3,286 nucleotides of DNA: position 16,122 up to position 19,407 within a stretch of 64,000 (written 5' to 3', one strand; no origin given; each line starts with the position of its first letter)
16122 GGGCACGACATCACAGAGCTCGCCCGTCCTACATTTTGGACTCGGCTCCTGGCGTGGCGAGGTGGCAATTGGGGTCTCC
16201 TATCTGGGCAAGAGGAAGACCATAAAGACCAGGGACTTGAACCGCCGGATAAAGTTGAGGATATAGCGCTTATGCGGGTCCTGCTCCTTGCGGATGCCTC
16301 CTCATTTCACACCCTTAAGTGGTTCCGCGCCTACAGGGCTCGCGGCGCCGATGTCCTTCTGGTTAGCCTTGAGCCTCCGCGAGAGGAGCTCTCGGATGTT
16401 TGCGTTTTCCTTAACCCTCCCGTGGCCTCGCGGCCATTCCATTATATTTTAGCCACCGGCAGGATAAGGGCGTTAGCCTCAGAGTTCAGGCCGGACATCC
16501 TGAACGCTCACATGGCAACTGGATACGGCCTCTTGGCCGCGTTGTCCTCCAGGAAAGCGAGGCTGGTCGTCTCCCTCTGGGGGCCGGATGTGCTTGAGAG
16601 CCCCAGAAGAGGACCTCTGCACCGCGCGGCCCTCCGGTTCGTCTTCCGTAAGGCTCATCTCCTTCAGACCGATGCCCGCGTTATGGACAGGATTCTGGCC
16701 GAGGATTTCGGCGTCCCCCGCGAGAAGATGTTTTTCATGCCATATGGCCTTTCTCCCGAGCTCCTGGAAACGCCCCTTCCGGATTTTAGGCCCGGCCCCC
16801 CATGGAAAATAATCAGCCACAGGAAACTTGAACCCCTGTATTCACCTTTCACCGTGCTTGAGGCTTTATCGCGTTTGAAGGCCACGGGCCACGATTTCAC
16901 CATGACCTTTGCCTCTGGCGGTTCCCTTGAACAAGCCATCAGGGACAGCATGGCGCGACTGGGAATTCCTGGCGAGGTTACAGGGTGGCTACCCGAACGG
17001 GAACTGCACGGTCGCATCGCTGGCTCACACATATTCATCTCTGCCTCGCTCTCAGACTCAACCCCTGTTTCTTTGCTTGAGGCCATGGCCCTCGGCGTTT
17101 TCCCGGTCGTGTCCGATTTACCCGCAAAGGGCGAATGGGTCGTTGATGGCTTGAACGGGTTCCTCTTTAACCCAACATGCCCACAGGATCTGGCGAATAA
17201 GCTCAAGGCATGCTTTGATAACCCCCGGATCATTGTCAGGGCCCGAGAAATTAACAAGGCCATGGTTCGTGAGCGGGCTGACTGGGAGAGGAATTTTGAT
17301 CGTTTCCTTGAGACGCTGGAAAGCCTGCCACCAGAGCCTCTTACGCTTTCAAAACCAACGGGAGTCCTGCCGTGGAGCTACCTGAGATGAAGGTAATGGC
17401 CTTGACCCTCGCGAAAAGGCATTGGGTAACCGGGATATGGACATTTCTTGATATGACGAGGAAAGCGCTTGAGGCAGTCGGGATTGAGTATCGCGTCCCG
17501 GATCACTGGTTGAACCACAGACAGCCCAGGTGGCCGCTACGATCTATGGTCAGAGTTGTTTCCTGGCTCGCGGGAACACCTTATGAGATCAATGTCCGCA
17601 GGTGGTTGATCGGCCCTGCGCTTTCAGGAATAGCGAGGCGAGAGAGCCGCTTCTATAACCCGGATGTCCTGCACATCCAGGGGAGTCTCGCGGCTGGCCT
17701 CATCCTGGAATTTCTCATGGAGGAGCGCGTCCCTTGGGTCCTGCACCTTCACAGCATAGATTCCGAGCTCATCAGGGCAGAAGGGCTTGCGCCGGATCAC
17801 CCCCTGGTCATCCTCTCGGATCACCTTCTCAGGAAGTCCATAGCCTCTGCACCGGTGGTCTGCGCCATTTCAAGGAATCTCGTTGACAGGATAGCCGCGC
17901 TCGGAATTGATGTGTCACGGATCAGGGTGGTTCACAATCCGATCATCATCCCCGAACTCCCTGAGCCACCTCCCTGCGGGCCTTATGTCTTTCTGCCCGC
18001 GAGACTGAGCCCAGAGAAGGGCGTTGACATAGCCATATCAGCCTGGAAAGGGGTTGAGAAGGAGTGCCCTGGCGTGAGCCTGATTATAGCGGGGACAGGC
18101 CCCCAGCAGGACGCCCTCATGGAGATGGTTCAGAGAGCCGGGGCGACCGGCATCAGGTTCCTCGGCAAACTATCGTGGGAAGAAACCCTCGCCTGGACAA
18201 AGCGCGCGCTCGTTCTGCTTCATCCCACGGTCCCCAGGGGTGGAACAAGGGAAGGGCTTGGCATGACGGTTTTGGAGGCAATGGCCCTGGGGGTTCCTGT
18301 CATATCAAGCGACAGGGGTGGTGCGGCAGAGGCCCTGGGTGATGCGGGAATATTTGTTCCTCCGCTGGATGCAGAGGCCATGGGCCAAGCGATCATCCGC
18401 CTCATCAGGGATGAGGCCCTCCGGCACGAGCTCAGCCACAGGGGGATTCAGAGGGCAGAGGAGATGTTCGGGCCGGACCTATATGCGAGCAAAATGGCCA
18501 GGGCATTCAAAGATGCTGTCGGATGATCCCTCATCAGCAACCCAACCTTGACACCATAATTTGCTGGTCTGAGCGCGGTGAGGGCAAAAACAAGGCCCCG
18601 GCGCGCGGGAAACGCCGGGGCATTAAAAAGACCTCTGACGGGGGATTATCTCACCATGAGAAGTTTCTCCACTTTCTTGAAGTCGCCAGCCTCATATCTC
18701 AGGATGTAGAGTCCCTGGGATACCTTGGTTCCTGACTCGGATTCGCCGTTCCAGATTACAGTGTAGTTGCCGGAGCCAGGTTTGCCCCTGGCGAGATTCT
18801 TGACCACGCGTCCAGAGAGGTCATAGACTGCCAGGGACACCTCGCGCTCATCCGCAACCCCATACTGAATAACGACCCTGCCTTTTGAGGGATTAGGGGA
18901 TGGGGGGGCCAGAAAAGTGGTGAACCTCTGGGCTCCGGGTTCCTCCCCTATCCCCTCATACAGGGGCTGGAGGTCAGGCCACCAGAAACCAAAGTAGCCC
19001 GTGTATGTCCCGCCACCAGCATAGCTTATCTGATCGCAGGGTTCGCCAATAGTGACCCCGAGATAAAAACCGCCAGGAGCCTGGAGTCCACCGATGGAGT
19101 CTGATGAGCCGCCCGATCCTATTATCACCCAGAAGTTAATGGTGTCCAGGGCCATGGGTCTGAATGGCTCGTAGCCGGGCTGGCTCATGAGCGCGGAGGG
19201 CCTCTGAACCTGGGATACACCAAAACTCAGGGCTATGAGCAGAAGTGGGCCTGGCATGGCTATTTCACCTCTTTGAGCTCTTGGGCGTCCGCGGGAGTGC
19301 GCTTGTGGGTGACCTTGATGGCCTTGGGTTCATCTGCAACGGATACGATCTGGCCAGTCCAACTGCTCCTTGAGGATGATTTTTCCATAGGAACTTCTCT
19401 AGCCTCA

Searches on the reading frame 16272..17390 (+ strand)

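Call 72: search_protein_families(library=pfam, proteins=[window:16272-17390:+], max_evalue=0.001)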
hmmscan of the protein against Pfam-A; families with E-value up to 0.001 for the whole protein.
window:16272-17390:+ (372 aa): 5 families
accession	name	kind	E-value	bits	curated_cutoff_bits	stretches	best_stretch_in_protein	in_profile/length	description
PF13477.12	Glyco_trans_4_2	-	1.3e-26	93.9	23.4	1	2-131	1-135/139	Glycosyl transferase 4-like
PF00534.26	Glycos_transf_1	-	1.2e-17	64.4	26.4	1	175-321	13-160/172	Glycosyl transferases group 1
PF13692.12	Glyco_trans_1_4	-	2.8e-15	57.3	27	1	195-316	20-141/142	Glycosyl transferases group 1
PF13579.12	Glyco_trans_4_4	-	7.6e-15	56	29.7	1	14-159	7-158/158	Glycosyl transferase 4-like domain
PF13439.12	Glyco_transf_4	-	1.1e-12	48.8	28.5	1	13-162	7-168/170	Glycosyltransferase Family 4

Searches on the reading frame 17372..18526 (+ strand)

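Call 72: search_protein_families(library=pfam, proteins=[window:17372-18526:+], max_evalue=0.001)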
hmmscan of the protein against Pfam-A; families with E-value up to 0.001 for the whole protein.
window:17372-18526:+ (384 aa): 6 families
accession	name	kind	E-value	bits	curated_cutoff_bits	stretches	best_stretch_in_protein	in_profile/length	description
PF00534.26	Glycos_transf_1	-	1e-29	103.7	26.4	1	204-360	16-171/172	Glycosyl transferases group 1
PF13692.12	Glyco_trans_1_4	-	2.2e-28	99.8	27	1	204-347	2-142/142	Glycosyl transferases group 1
PF13439.12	Glyco_transf_4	-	9e-12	45.8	28.5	1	21-191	3-166/170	Glycosyltransferase Family 4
PF13579.12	Glyco_trans_4_4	-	2.7e-11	44.5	29.7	1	21-189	2-157/158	Glycosyl transferase 4-like domain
PF20706.3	GT4-conflict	-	1.9e-10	40.7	26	1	151-339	138-331/385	Family 4 Glycosyltransferase in conflict systems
PF13524.12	Glyco_trans_1_2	-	5.2e-06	26.9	25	1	233-363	13-130/144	Glycosyl transferase-like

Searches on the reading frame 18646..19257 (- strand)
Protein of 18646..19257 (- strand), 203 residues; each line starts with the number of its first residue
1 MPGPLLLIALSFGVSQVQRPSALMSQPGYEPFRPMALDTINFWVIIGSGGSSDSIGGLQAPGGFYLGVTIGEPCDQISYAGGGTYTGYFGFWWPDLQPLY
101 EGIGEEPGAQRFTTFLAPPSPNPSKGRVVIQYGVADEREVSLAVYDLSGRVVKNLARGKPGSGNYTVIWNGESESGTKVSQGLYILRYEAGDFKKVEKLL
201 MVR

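Call 72: search_protein_families(library=pfam, proteins=[window:18646-19257:-], max_evalue=0.001)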
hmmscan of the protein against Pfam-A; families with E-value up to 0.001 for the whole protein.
window:18646-19257:- (203 aa): 2 families
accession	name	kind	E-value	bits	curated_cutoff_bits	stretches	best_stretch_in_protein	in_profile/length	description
PF13860.13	FlgD_ig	-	4.2e-08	33.5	27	1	136-187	21-72/79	FlgD Ig-like domain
PF18962.6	Por_Secre_tail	-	1.9e-06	28.5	27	1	121-199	3-73/75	Secretion system C-terminal sorting domain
